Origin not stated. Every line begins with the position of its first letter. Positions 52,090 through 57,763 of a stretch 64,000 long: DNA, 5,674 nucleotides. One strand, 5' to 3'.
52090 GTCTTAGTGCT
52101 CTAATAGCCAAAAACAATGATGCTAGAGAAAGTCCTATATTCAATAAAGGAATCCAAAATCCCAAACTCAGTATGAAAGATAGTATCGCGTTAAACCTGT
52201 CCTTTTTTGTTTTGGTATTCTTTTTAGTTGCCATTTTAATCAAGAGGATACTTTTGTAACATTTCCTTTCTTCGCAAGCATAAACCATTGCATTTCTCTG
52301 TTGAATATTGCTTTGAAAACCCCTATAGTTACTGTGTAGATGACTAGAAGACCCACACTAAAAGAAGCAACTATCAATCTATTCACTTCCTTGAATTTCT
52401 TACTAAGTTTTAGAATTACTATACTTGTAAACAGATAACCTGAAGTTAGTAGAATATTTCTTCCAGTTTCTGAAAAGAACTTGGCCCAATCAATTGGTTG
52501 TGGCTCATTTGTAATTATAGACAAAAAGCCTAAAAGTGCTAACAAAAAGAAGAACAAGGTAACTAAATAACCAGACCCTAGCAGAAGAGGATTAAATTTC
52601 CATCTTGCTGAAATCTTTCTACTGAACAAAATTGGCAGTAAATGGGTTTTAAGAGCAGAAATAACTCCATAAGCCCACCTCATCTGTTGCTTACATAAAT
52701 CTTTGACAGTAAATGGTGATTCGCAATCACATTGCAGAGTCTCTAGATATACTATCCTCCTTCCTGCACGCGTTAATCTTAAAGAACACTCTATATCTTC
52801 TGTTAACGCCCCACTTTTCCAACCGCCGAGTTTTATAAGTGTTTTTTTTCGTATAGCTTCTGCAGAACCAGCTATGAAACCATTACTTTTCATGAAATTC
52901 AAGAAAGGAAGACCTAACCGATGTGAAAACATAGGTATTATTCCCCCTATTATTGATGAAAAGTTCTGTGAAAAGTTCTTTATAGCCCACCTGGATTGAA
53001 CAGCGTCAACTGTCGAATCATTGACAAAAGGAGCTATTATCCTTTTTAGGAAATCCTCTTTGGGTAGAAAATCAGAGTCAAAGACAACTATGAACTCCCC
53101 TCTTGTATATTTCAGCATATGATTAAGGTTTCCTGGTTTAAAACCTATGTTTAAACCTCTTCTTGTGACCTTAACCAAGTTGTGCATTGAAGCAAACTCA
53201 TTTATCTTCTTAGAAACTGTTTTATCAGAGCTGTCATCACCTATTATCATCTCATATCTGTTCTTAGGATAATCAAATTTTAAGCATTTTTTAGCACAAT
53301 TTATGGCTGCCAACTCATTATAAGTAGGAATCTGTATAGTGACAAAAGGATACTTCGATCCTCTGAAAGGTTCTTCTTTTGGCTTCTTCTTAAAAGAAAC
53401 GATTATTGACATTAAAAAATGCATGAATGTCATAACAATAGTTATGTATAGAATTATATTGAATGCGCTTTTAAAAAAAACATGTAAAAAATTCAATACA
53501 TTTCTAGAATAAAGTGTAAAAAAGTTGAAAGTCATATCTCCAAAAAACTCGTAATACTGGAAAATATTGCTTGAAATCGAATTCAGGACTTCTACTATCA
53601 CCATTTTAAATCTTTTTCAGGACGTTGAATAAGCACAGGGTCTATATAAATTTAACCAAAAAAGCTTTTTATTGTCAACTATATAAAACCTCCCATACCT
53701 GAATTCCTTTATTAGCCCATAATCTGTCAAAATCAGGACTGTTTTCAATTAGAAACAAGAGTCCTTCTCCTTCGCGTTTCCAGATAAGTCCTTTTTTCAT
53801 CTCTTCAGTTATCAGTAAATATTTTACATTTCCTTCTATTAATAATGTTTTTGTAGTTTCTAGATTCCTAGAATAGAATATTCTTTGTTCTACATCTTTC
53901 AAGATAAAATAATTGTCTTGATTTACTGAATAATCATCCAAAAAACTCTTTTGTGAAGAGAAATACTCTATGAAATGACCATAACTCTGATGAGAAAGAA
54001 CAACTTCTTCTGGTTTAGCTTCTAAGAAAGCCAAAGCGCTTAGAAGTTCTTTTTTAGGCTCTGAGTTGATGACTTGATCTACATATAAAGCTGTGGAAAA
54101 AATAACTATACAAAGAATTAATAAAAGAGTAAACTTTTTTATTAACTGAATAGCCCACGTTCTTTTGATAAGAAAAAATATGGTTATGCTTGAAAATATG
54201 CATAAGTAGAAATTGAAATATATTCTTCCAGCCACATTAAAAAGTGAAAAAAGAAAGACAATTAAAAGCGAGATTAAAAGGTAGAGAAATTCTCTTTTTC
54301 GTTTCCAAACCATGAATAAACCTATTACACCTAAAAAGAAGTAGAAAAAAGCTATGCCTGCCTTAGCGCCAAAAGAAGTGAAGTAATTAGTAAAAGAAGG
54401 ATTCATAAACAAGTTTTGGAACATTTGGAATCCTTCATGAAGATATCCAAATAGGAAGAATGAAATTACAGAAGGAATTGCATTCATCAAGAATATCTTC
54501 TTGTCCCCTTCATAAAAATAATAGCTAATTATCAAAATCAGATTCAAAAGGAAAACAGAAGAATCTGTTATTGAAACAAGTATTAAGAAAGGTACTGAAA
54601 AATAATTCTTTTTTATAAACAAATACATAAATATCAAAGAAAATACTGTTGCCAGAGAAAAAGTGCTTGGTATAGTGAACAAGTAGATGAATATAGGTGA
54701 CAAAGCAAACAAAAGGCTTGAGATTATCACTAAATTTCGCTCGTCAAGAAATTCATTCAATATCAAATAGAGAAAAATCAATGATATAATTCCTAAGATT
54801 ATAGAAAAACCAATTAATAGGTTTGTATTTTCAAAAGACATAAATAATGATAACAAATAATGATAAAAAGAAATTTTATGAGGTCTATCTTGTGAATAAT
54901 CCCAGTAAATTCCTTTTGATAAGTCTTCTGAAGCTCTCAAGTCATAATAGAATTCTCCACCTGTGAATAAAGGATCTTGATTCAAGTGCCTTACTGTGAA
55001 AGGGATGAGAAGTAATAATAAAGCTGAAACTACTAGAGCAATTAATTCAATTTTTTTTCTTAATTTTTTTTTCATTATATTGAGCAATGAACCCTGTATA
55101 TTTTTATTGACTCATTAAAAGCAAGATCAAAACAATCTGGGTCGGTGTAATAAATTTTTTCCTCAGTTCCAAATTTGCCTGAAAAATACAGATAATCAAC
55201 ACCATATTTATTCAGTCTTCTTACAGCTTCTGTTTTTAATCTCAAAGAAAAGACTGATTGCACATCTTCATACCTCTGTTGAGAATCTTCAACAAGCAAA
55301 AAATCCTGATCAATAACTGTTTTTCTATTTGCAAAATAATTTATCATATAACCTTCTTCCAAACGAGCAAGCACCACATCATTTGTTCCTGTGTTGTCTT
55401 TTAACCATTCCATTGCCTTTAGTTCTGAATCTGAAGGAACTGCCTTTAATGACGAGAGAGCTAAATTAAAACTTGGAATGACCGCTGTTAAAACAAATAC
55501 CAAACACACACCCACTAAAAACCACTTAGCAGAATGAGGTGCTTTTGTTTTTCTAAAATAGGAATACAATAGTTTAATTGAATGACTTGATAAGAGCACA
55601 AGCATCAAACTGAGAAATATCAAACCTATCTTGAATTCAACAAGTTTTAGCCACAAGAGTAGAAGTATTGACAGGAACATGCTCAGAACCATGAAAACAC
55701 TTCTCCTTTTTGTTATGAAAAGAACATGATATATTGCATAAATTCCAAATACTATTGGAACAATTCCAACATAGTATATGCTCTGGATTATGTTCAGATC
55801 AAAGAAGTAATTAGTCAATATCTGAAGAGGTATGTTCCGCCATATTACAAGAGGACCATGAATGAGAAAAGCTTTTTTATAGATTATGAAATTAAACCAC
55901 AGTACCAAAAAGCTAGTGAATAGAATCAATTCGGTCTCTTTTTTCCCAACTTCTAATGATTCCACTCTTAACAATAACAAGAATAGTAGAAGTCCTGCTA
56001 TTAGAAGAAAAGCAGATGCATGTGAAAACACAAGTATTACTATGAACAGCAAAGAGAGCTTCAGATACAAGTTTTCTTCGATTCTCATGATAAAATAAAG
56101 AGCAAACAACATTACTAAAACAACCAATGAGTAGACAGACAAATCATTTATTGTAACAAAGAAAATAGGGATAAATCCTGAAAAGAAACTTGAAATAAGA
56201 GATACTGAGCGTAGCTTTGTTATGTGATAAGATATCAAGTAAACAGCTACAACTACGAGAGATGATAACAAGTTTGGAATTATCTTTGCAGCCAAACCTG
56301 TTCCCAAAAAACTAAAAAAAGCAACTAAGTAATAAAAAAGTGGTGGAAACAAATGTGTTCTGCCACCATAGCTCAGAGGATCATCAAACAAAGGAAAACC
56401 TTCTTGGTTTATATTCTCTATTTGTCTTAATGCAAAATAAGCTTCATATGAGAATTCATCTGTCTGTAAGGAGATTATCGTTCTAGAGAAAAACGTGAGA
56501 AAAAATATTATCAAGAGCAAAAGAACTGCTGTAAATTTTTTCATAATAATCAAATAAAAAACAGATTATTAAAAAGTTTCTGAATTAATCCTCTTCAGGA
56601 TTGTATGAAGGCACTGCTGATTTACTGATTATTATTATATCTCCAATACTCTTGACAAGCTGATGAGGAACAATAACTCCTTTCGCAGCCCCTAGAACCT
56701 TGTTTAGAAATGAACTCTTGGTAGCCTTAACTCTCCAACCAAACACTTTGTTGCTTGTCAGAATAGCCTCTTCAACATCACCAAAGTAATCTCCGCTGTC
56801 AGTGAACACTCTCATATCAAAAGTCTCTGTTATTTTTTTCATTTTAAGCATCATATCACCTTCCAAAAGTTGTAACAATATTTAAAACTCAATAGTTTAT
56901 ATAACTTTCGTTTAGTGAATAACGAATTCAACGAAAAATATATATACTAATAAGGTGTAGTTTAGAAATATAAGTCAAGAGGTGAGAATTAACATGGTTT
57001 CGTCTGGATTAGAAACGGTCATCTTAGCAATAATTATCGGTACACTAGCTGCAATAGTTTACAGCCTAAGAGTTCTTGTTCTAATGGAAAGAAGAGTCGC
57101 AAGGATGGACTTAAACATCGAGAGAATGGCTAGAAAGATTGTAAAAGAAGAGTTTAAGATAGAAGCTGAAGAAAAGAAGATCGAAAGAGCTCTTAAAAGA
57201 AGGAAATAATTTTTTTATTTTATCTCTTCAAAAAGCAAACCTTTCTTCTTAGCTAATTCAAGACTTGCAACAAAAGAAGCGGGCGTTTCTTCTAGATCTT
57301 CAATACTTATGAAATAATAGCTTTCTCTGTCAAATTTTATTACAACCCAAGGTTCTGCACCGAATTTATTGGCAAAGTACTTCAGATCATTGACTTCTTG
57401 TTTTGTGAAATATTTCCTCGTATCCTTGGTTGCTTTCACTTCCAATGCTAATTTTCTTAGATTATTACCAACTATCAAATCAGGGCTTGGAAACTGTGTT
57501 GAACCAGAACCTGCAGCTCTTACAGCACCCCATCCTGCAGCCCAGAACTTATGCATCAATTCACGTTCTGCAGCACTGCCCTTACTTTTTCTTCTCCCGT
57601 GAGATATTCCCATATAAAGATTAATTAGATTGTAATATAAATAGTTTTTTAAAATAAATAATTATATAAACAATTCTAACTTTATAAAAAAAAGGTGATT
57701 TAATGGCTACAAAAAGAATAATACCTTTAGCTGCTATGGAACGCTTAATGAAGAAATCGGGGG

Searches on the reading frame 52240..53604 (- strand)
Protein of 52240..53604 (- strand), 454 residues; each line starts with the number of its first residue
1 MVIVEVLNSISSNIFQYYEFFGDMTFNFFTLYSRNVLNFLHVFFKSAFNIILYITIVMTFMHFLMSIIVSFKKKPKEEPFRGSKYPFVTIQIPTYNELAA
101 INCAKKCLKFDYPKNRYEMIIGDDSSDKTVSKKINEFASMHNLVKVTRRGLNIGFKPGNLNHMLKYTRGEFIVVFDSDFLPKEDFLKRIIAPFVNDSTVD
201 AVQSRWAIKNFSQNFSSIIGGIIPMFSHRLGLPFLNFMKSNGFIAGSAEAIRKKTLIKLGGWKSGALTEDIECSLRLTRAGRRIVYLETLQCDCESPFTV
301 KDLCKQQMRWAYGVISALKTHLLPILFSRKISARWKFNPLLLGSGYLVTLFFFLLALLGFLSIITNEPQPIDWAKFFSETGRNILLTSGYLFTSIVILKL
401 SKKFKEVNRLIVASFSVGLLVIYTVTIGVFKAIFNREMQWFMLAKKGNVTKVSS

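Call 10: search_protein_families(library=ncbifam, proteins=[window:52240-53604:-], max_evalue=0.00001)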
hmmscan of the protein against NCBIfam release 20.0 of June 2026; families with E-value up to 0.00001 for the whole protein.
window:52240-53604:- (454 aa): 13 families
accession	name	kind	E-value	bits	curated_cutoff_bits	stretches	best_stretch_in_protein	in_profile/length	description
TIGR03030.1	CelA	equivalog_domain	8.8e-33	113.3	699.1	1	43-318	85-381/714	UDP-forming cellulose synthase catalytic subunit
TIGR03937.1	PgaC_IcaA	equivalog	6.1e-30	104.5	422.3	1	50-436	4-394/407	poly-beta-1,6-N-acetyl-D-glucosamine synthase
NF008558.0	PRK11498.1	equivalog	1.2e-26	92.9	992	1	65-319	252-506/872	UDP-forming cellulose synthase catalytic subunit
TIGR03965.1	mycofact_glyco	equivalog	1.3e-14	54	280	1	79-286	67-272/467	mycofactocin biosynthesis glycosyltransferase MftF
TIGR03472.1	HpnI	equivalog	1.7e-12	46.9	310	1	52-316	8-274/373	bacteriohopanetetrol glucosamine biosynthesis glycosyltransferase HpnI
TIGR03111.1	glyc2_xrt_Gpos1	hypoth_equivalog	1.3e-11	44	363.95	1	52-319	14-291/439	TIGR03111 family XrtG-associated glycosyltransferase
NF053846.1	glyco_with_XrtP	equivalog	1.6e-11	43.5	520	0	261-342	246-325/440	XrtP-associated glycosyltransferase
NF041875.1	EPS_EpsD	equivalog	7.9e-10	38.6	370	1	89-190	2-101/325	exopolysaccharide biosynthesis glycosyltransferase EpsD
NF041865.1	EpsU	equivalog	6.6e-09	35.2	700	1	56-327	11-278/394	exopolysaccharide biosynthesis GT2 family glycosyltransferase EpsU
TIGR04242.1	nodulat_NodC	equivalog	1.6e-06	27.4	550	0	51-213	12-175/395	chitooligosaccharide synthase NodC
NF050050.1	ProtGlycPglI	equivalog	3.2e-06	26.7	500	1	86-178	2-93/306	GalNAc(5)-diNAcBac-PP-undecaprenol beta-1,3-glucosyltransferase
NF047683.1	TeichurnBiosyTuaG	equivalog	3.3e-06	26.9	400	1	85-191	5-109/252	teichuronic acid biosynthesis protein TuaG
NF038299.1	EPS_HpsN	equivalog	4e-06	26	425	1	86-205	1-118/317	hormogonium polysaccharide biosynthesis glycosyltransferase HpsN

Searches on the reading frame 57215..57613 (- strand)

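Call 48: search_protein_families(library=pfam, proteins=[window:57215-57613:-], max_evalue=0.001)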
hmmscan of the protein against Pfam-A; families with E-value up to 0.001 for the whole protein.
window:57215-57613:- (132 aa): 1 family
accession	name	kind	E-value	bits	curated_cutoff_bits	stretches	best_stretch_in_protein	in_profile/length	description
PF01870.24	Hjc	-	1.4e-24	86.3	21.1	1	15-105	2-92/93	Archaeal holliday junction resolvase (hjc)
